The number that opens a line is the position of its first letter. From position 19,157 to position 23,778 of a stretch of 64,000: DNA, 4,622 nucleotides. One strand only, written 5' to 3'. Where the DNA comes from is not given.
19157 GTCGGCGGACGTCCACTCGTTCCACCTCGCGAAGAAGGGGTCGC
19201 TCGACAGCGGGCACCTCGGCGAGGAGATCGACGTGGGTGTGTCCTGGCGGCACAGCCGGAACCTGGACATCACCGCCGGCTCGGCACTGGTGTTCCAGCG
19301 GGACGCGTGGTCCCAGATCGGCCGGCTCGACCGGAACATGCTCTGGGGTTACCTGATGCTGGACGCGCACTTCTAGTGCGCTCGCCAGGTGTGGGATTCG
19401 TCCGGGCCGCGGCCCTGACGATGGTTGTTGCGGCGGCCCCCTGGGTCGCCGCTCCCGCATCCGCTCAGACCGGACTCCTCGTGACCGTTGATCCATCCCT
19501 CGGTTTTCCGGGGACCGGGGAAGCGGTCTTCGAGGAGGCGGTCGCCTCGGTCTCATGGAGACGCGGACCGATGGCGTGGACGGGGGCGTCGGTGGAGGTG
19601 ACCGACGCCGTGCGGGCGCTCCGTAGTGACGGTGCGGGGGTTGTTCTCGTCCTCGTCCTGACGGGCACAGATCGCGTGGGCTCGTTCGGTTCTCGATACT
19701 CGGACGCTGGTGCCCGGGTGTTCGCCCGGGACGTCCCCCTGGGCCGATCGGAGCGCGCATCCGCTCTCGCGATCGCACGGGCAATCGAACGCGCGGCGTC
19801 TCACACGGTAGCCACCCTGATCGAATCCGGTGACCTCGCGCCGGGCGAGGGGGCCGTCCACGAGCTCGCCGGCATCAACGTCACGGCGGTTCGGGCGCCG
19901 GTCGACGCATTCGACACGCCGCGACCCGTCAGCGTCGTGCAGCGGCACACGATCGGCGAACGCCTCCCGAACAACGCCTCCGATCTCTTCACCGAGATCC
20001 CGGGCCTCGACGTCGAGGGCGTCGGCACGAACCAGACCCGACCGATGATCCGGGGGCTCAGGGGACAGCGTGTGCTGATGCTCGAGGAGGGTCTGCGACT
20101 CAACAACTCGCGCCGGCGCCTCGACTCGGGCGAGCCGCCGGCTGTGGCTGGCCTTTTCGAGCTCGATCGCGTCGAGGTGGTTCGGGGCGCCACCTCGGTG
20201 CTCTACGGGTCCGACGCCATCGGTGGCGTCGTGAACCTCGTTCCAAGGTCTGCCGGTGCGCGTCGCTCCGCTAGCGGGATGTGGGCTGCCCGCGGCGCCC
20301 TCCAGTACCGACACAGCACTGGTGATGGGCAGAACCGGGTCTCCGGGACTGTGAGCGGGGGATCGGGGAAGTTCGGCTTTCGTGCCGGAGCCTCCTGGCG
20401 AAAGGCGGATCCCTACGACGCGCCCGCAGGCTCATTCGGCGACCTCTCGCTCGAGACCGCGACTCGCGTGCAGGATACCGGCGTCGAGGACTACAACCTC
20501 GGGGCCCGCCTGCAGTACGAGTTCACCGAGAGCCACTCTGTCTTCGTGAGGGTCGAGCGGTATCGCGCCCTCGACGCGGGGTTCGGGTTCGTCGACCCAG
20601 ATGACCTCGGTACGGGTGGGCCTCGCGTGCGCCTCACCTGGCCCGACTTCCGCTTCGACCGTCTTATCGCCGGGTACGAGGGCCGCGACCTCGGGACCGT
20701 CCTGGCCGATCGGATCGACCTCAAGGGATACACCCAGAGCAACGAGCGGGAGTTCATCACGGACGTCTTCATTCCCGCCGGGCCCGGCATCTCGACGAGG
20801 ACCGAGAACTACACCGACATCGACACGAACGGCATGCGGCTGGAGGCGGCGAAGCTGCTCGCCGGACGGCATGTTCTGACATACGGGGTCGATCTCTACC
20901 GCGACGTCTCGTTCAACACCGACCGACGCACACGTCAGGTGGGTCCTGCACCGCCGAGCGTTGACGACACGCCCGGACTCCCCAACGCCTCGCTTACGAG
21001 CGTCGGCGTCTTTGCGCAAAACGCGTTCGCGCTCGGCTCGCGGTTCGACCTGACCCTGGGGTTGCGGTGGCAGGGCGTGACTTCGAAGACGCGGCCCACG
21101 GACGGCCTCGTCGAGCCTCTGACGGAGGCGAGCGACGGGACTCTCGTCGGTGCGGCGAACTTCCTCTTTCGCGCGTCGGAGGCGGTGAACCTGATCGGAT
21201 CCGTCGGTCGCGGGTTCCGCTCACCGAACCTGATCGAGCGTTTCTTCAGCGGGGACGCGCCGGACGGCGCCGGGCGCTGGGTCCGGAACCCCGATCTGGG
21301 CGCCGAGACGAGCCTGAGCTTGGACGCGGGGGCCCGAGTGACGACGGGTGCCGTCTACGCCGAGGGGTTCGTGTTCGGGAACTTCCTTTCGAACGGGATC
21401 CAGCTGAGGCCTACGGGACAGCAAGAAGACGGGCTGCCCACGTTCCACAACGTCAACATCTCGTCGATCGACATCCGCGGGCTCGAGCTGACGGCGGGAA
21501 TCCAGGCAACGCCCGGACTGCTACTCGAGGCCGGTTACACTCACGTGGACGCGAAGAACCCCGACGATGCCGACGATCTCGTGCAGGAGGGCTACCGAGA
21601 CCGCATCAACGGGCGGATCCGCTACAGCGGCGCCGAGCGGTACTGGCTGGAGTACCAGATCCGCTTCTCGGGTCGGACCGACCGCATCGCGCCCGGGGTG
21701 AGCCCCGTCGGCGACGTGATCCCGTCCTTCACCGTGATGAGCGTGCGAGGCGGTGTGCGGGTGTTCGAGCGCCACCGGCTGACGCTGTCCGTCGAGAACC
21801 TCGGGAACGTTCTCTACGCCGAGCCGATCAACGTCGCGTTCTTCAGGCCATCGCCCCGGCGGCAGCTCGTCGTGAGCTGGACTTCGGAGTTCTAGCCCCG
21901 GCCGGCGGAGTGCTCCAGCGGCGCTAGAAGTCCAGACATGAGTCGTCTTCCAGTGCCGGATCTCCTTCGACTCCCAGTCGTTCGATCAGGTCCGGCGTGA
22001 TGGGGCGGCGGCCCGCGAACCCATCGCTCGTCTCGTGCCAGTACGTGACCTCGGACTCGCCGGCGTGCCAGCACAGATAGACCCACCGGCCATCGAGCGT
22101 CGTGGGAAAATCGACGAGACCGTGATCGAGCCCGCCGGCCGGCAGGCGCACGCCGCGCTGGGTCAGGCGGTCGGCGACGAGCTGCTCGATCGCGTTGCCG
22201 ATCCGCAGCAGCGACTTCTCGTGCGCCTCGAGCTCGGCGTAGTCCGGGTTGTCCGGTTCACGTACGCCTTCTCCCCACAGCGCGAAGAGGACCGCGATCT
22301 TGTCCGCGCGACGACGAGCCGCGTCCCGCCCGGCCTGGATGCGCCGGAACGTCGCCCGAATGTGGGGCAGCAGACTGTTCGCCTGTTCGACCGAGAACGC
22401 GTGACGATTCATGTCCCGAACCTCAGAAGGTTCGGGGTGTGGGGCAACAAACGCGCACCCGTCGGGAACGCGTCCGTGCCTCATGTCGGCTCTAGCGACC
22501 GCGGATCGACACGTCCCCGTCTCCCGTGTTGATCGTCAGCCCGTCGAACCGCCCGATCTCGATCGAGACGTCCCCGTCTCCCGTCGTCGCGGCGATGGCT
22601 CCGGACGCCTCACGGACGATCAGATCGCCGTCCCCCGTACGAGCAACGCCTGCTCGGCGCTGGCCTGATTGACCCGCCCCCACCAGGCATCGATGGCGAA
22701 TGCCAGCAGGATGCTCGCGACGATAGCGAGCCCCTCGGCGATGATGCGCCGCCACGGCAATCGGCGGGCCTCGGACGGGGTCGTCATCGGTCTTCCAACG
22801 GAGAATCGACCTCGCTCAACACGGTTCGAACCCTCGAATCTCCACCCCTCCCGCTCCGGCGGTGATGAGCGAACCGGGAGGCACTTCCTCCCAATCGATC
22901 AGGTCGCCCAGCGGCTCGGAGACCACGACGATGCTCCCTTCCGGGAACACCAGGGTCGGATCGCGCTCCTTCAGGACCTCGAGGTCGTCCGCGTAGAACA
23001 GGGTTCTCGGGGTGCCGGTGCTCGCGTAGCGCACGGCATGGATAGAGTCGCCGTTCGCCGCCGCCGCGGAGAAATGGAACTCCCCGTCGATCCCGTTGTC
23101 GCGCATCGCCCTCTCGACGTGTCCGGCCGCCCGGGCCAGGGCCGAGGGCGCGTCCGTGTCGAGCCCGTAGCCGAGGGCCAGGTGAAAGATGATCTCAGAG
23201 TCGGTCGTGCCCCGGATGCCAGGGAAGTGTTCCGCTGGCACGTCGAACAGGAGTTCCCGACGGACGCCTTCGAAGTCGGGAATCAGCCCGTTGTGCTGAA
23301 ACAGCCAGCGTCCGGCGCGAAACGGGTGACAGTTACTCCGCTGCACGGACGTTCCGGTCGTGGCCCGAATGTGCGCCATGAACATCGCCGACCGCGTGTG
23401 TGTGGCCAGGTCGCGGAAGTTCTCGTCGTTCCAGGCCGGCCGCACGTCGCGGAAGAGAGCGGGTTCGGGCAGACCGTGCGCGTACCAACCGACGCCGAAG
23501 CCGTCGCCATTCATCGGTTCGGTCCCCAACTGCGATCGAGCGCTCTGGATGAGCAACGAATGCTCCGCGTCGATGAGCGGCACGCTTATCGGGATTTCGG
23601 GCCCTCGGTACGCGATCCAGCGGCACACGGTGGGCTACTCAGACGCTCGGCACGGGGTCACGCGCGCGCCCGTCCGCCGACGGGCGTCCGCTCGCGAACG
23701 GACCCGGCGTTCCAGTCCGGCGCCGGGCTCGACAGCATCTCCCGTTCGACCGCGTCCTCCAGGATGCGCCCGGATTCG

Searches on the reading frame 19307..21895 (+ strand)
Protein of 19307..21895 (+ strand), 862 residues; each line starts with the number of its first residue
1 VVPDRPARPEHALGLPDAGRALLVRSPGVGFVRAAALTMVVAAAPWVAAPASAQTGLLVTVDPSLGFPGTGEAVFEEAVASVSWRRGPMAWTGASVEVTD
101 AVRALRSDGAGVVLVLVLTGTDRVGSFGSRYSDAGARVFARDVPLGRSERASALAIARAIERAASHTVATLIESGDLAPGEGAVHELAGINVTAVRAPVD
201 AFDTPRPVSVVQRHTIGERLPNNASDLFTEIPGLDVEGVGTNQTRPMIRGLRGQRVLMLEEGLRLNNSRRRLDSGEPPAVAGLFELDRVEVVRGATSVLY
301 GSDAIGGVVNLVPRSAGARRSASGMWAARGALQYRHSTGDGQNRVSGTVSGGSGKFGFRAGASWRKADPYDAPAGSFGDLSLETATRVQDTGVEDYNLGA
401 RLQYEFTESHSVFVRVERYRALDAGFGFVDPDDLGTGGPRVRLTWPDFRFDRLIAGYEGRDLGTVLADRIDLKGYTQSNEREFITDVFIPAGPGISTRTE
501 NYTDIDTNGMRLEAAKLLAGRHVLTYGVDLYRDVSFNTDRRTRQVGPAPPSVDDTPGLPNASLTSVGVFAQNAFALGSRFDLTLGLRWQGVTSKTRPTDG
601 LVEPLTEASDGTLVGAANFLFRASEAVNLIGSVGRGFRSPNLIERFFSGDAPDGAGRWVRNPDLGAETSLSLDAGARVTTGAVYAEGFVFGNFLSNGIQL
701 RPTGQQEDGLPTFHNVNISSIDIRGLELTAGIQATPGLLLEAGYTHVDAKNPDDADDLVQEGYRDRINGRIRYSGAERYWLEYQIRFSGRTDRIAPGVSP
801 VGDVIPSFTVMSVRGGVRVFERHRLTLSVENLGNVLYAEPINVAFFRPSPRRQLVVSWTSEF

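Call 85: search_protein_families(library=pfam, proteins=[window:19307-21895:+], max_evalue=0.001)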
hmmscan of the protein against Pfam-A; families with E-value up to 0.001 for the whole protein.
window:19307-21895:+ (862 aa): 2 families
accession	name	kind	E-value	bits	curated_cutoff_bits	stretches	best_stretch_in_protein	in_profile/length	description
PF00593.30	TonB_dep_Rec_b-barrel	-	3.1e-34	120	27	1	423-832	38-436/436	TonB dependent receptor-like, beta-barrel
PF07715.20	Plug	-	2.9e-21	76.4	23.9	1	202-308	3-107/107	TonB-dependent Receptor Plug Domain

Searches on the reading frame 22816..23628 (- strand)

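Call 85: search_protein_families(library=pfam, proteins=[window:22816-23628:-], max_evalue=0.001)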
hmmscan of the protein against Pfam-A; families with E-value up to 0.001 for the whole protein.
window:22816-23628:- (270 aa): 2 families
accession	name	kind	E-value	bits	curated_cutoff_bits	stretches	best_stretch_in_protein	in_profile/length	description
PF13230.11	GATase_4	-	1.6e-15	57.2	23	1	38-263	30-254/272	Glutamine amidotransferases class-II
PF13522.11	GATase_6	-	2.6e-11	44.1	27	1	78-187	8-107/130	Glutamine amidotransferase domain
